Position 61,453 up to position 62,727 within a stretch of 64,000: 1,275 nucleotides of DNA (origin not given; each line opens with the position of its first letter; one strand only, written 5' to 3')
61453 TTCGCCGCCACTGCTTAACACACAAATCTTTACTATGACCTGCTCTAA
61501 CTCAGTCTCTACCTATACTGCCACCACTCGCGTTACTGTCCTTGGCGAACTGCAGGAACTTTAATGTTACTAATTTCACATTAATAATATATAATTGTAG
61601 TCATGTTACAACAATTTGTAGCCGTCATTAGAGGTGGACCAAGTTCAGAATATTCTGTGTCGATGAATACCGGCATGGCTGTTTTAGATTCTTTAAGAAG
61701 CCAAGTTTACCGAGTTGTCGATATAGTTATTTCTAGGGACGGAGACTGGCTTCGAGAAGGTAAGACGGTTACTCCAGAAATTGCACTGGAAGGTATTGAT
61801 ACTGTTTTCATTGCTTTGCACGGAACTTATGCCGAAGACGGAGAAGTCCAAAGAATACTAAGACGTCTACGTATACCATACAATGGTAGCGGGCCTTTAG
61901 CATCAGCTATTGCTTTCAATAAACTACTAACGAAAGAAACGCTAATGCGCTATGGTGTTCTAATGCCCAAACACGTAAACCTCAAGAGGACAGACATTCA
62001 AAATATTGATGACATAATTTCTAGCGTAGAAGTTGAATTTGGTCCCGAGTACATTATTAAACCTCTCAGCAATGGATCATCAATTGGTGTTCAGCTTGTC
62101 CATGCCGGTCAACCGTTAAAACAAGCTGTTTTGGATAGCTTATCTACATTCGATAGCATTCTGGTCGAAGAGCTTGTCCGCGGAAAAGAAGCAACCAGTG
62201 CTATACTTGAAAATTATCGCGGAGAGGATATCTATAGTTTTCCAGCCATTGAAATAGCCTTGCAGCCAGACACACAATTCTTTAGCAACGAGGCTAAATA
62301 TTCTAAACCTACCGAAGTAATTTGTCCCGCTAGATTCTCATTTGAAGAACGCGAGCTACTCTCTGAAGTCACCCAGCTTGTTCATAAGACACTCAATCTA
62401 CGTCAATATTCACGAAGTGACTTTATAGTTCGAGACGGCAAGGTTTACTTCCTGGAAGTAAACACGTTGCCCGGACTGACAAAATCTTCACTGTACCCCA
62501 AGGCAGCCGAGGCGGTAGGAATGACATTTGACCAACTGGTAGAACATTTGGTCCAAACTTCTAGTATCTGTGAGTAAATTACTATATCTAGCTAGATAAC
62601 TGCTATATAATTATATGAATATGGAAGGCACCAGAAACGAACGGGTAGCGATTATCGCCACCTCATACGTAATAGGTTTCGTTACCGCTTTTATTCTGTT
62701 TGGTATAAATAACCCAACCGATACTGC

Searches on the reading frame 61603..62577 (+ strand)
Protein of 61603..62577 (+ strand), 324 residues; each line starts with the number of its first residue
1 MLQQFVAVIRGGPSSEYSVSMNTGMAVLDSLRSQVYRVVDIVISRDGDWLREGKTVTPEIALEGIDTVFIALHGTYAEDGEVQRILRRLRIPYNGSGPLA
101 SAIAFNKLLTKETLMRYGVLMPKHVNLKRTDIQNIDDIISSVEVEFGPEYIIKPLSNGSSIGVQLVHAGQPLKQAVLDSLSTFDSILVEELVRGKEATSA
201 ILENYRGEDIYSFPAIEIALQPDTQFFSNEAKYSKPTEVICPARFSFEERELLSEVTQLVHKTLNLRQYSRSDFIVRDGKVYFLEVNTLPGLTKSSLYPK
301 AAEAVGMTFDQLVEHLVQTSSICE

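Call 17: search_protein_families(library=pfam, proteins=[window:61603-62577:+])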
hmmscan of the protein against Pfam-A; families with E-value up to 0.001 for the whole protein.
window:61603-62577:+ (324 aa): 3 families
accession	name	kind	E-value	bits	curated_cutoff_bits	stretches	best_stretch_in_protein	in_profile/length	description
PF07478.18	Dala_Dala_lig_C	-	1.6e-40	139.2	24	1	116-318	4-204/204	D-ala D-ala ligase C-terminus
PF01820.27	Dala_Dala_lig_N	-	2.5e-20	73.6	34.6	2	61-96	86-121/121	D-ala D-ala ligase N-terminus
PF02655.19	ATP-grasp_3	-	1.8e-07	31.8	23.2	1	106-288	3-155/160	ATP-grasp domain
